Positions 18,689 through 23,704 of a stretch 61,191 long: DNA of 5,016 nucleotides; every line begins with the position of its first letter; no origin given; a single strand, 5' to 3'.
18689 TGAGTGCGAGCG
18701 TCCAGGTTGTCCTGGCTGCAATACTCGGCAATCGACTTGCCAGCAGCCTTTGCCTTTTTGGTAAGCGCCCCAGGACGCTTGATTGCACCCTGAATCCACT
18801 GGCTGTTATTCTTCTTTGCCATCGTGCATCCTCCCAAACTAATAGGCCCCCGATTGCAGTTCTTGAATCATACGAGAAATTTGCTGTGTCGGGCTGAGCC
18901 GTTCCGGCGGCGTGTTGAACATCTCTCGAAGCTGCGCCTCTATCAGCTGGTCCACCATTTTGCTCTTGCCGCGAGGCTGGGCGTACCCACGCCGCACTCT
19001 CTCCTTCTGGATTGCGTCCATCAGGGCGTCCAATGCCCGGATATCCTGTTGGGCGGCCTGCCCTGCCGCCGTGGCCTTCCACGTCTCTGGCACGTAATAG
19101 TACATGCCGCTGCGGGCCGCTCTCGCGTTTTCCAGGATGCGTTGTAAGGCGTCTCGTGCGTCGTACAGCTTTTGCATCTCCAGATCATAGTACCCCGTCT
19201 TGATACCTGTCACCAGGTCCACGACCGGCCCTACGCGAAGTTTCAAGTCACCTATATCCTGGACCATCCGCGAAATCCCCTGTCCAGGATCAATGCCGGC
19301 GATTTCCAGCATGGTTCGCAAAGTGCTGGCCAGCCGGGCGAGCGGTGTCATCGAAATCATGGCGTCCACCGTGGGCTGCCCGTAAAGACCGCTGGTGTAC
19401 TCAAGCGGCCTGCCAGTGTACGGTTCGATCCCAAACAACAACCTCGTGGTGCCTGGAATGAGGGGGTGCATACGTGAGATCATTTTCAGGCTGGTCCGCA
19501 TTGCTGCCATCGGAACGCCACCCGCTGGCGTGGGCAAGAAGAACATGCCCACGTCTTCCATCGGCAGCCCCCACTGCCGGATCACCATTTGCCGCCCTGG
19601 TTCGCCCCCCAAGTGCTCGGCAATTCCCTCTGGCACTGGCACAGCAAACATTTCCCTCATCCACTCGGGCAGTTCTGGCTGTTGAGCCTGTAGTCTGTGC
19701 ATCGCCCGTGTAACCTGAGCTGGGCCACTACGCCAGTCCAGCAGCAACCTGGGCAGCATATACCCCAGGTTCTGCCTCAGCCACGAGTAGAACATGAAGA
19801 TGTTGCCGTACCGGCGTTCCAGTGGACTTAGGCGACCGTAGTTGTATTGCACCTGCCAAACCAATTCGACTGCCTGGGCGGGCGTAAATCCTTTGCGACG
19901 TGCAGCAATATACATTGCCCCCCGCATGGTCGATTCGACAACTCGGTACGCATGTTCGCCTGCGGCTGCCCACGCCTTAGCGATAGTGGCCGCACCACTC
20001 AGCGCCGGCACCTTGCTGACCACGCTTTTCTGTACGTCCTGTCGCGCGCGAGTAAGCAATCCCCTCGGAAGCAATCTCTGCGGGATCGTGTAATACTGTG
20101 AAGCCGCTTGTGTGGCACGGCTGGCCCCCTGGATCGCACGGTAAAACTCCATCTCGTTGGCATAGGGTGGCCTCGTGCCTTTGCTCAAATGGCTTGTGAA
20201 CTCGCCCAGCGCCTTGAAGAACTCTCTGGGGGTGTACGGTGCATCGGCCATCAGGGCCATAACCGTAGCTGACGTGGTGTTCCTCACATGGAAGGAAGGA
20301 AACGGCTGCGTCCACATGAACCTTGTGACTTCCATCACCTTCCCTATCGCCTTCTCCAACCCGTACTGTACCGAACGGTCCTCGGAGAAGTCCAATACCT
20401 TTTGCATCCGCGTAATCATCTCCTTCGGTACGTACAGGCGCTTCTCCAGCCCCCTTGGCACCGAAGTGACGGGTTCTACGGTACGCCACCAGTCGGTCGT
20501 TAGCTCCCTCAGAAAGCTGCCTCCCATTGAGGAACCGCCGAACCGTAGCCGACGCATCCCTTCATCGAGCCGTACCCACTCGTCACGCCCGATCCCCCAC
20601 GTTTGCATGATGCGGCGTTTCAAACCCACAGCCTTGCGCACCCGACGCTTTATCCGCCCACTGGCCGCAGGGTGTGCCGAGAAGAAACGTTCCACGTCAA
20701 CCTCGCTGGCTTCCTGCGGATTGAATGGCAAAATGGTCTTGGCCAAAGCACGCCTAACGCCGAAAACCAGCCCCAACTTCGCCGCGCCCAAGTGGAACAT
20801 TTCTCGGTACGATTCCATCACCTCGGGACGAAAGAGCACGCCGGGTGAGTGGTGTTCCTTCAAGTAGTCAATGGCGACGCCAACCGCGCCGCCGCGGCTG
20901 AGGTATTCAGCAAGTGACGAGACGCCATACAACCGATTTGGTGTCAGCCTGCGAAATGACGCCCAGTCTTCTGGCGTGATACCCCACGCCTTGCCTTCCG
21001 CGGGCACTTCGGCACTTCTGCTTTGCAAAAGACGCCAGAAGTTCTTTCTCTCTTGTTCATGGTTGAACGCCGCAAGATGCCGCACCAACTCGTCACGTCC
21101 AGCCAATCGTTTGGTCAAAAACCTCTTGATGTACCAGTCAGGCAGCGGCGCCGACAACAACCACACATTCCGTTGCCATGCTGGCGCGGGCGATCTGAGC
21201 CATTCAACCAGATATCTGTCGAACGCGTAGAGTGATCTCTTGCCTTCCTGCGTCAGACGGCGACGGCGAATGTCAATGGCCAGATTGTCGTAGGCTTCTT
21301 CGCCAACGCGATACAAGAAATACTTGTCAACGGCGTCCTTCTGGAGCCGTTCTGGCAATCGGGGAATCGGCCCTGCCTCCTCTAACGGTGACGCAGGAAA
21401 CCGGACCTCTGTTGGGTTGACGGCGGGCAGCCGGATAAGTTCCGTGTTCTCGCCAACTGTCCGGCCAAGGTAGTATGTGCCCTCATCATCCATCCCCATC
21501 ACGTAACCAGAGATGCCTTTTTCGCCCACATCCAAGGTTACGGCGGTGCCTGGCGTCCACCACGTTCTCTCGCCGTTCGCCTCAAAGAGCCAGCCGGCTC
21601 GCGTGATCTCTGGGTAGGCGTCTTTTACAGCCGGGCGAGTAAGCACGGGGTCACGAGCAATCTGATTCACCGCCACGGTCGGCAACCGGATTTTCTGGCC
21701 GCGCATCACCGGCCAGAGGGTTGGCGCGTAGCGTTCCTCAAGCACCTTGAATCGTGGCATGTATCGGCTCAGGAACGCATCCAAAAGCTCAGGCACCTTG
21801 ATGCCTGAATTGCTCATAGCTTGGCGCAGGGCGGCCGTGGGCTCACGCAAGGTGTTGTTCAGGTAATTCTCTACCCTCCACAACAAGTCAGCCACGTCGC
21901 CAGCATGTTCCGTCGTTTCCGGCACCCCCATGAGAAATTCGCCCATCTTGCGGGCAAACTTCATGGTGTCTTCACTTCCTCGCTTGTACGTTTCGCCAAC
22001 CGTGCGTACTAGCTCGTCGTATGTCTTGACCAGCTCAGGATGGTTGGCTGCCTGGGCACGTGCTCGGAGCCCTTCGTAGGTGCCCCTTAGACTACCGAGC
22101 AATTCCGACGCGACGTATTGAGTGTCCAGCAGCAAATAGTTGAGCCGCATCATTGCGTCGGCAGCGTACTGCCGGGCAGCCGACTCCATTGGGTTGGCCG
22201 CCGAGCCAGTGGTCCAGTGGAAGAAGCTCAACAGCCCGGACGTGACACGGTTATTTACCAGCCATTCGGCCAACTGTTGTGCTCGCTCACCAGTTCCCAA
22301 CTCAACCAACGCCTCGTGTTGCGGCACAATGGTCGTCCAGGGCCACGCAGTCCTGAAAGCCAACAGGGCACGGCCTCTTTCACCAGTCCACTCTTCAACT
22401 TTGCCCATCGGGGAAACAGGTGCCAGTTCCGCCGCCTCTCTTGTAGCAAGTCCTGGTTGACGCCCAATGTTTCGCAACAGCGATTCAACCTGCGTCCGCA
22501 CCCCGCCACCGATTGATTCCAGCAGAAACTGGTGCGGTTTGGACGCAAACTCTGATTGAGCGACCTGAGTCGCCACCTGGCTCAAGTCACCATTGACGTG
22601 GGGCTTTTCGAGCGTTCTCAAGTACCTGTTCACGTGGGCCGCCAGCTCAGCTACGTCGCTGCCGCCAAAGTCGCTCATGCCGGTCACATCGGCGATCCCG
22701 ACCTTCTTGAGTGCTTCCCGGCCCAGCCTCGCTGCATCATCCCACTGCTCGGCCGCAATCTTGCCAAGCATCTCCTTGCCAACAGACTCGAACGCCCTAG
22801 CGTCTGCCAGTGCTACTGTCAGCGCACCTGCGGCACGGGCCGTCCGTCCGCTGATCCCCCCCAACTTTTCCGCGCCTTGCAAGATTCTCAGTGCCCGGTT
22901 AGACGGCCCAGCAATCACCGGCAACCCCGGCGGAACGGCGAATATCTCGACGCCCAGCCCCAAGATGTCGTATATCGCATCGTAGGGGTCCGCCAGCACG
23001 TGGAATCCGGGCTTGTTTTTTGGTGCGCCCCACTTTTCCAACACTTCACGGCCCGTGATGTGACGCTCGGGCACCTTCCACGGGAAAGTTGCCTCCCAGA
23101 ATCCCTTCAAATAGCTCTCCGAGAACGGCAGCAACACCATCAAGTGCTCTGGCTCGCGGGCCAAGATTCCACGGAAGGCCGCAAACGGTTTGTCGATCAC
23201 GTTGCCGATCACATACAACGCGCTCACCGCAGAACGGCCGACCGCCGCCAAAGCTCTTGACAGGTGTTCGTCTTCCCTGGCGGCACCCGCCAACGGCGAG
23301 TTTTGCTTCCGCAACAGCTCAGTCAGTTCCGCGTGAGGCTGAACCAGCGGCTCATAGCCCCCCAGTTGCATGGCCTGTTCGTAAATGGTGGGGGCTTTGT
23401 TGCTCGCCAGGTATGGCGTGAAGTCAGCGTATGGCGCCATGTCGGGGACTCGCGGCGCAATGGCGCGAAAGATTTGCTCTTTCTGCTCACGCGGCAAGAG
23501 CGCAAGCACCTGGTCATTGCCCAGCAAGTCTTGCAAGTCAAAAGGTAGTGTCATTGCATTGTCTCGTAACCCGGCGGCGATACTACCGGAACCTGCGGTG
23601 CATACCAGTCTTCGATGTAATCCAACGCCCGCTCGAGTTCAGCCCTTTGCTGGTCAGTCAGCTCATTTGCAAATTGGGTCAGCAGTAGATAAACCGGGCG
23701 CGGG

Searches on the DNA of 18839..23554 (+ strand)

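Call 7: search_dna_similar(query=window:18839-23554:+, collection=phages, mode=near, max_rows=10)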
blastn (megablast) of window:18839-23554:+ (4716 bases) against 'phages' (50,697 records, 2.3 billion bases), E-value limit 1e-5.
No match.
